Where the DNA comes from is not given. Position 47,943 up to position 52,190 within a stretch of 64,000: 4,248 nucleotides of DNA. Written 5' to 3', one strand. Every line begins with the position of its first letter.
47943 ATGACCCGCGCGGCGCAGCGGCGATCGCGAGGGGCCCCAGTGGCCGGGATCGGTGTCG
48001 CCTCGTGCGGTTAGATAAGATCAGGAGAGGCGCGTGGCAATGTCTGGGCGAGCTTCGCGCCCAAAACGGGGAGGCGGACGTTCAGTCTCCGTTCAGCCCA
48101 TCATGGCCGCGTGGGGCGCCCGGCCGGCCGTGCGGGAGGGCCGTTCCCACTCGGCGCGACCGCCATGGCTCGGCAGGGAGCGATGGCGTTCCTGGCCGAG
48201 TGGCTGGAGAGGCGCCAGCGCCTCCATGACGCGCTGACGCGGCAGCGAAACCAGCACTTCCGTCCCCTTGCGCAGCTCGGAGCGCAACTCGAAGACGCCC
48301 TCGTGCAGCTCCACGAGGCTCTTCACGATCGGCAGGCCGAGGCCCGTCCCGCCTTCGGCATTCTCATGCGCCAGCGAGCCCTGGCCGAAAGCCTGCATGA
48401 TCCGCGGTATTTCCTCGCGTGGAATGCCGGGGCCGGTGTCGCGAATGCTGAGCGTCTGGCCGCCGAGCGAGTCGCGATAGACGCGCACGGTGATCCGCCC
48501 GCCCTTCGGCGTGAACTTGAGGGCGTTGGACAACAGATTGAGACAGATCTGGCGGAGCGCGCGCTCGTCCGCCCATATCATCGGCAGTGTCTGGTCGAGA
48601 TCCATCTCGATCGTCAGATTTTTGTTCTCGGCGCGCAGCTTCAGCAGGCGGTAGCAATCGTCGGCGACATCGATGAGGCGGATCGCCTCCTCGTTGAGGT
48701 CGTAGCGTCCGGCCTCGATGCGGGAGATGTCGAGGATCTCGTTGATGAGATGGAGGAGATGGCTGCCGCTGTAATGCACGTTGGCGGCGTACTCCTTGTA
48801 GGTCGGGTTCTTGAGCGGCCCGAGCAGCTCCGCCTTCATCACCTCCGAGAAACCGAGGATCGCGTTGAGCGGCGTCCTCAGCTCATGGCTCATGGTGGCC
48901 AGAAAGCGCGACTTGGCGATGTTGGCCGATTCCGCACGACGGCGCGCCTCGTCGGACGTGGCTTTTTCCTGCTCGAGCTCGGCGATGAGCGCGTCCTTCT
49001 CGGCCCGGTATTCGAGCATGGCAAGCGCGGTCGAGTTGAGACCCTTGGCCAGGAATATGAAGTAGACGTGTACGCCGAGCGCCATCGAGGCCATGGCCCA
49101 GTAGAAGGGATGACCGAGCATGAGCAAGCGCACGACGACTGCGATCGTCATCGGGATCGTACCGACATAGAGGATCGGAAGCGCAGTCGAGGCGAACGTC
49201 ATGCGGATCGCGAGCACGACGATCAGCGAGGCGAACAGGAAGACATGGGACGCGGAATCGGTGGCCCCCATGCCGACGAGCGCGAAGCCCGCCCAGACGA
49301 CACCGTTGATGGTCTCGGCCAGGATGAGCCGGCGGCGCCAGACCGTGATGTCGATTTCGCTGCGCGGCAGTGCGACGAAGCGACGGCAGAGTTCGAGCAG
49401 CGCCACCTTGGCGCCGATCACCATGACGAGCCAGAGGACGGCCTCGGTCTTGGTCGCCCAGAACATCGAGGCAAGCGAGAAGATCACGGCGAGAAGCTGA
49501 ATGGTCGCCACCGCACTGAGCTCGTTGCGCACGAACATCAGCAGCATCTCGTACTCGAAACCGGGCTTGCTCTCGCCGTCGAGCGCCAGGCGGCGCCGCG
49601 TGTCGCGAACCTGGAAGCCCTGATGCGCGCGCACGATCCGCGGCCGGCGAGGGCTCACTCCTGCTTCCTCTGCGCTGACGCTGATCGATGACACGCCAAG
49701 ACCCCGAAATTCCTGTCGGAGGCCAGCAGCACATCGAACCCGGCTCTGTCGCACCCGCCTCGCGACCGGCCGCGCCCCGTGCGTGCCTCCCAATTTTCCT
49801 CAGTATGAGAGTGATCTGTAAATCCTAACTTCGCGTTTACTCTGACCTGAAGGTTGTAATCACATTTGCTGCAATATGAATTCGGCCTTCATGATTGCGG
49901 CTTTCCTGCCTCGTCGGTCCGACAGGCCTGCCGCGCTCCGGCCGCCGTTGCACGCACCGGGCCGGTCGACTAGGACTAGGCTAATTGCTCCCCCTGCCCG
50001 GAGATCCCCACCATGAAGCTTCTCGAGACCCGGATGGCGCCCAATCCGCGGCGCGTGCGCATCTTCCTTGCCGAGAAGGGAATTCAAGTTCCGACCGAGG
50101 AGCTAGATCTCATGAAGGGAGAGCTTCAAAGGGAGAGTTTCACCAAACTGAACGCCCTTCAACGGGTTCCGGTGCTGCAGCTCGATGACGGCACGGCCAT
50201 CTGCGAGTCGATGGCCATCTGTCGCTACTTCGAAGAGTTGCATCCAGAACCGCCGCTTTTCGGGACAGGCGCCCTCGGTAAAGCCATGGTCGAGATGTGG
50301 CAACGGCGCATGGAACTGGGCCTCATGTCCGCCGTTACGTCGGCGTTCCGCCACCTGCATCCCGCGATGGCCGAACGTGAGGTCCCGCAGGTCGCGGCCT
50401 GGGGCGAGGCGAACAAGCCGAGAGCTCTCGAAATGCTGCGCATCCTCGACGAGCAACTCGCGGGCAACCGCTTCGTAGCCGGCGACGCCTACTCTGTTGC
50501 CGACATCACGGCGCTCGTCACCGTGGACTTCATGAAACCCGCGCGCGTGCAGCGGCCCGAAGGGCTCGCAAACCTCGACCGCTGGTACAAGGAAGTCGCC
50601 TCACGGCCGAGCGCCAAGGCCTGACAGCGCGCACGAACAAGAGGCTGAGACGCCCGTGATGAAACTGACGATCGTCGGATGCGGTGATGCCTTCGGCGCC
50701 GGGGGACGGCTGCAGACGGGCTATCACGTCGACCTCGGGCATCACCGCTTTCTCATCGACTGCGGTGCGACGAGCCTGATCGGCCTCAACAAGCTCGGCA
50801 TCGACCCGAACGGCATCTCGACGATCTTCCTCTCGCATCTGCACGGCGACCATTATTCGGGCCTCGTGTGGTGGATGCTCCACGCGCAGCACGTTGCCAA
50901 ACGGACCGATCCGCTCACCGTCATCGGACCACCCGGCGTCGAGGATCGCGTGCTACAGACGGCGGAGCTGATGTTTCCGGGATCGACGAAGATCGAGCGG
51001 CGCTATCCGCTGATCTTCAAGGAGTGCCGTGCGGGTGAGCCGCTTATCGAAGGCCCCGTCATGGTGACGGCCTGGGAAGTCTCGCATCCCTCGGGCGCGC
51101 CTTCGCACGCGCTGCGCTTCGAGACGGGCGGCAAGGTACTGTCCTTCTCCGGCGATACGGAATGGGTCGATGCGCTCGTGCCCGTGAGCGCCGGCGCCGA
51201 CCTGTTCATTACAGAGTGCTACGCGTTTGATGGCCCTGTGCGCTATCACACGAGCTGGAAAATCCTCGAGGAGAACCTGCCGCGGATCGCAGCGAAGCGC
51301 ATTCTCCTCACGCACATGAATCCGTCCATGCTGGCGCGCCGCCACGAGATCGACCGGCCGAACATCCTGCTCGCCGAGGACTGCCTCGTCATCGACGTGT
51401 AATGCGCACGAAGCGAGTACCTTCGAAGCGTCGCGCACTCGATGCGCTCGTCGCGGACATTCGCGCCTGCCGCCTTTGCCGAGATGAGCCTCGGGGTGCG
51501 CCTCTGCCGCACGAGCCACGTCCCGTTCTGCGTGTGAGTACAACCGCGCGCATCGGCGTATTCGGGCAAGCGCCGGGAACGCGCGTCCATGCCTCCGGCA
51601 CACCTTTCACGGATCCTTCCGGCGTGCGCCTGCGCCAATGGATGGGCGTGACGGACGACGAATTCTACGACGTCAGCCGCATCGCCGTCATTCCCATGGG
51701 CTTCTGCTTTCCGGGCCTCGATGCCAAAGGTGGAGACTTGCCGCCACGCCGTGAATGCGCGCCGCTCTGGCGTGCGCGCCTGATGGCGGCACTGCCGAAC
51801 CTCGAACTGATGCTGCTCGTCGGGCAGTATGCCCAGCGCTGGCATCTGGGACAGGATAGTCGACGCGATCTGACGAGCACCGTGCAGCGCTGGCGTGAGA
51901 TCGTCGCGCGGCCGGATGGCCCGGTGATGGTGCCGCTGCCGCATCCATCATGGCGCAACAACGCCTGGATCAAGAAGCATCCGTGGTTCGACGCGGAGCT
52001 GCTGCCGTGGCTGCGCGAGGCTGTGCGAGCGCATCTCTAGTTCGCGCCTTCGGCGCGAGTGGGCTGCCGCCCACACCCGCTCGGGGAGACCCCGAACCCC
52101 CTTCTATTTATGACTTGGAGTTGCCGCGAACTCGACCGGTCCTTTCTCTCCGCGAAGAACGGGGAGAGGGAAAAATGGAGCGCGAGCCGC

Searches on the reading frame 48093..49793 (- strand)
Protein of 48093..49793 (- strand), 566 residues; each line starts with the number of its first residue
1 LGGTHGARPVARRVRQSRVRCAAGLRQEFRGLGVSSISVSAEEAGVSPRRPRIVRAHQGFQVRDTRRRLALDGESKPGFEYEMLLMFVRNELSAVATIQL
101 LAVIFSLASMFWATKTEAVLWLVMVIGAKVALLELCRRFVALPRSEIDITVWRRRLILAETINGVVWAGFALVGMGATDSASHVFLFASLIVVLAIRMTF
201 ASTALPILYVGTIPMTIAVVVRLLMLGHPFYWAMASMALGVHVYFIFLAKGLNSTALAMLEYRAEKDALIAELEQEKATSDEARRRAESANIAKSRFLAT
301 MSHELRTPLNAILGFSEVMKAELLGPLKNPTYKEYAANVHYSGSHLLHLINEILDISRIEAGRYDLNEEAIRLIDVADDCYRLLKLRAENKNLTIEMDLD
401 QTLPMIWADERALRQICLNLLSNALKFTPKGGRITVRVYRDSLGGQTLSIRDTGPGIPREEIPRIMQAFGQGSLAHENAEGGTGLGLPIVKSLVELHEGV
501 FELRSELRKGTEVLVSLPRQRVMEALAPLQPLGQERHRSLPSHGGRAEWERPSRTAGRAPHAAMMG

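Call 52: search_protein_families(library=pfam, proteins=[window:48093-49793:-])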
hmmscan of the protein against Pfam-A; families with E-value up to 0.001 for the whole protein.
window:48093-49793:- (566 aa): 2 families
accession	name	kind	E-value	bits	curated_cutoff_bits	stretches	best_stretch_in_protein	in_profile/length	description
PF02518.31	HATPase_c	-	1.4e-28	100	26.4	1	409-520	2-110/111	Histidine kinase-, DNA gyrase B-, and HSP90-like ATPase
PF00512.31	HisKA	-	5.2e-20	71.7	26.9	1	293-362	1-66/66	His Kinase A (phospho-acceptor) domain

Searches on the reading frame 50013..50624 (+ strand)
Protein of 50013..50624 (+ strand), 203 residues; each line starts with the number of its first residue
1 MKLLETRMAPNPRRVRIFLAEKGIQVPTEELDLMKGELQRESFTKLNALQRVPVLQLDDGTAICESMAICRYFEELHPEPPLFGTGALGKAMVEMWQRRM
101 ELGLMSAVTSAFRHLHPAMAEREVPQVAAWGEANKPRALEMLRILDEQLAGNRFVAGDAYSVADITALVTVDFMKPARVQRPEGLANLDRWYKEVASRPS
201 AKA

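Call 77: search_protein_families(library=pfam, max_evalue=0.01, proteins=[window:50013-50624:+])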
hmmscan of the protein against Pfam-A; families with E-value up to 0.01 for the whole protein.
window:50013-50624:+ (203 aa): 7 families
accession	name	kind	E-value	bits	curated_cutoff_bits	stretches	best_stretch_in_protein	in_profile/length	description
PF13409.12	GST_N_2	-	3.3e-16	60.1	25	1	10-75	3-69/70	Glutathione S-transferase, N-terminal domain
PF02798.26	GST_N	-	1.9e-15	57.4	20.9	1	1-73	3-74/76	Glutathione S-transferase, N-terminal domain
PF13417.12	GST_N_3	-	3.1e-15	56.7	22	1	5-81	3-75/75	Glutathione S-transferase, N-terminal domain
PF00043.30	GST_C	-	1.3e-09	38.6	20.7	1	130-199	23-93/93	Glutathione S-transferase, C-terminal domain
PF13410.11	GST_C_2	-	7.9e-09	35.9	24.9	1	129-193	2-68/69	Glutathione S-transferase, C-terminal domain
PF14497.11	GST_C_3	-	9.2e-06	26.3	21.6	1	135-202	28-98/104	Glutathione S-transferase, C-terminal domain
PF18485.7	GST_N_5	-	0.0038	18.1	29.6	1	44-73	40-69/74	Glutathione S-transferase, N-terminal domain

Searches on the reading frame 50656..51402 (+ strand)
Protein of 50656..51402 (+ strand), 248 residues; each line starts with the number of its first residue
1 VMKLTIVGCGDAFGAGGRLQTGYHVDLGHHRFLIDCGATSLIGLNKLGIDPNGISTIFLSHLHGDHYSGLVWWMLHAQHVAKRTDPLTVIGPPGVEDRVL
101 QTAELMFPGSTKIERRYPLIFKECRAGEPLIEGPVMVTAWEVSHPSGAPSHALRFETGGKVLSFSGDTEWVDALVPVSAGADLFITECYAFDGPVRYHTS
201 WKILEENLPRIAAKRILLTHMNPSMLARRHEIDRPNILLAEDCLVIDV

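Call 77: search_protein_families(library=pfam, max_evalue=0.01, proteins=[window:50656-51402:+])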
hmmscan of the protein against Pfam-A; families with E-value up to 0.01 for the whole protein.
window:50656-51402:+ (248 aa): 3 families
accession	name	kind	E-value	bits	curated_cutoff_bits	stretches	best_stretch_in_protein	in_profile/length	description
PF00753.33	Lactamase_B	-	3.5e-15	56.9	22.7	1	25-211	11-184/196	Metallo-beta-lactamase superfamily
PF12706.13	Lactamase_B_2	-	1.1e-13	51.7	27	1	30-221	1-200/200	Beta-lactamase superfamily domain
PF23023.1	Anti-Pycsar_Apyc1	-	6.6e-06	26.2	50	1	3-71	4-71/250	Anti-Pycsar protein Apyc1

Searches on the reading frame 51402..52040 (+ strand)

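Call 77: search_protein_families(library=pfam, max_evalue=0.01, proteins=[window:51402-52040:+])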
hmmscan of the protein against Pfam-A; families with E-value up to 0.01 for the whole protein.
window:51402-52040:+ (212 aa): 1 family
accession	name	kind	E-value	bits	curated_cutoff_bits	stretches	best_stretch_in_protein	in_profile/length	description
PF03167.25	UDG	-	3.3e-21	76.3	24.3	1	47-205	6-141/141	Uracil DNA glycosylase superfamily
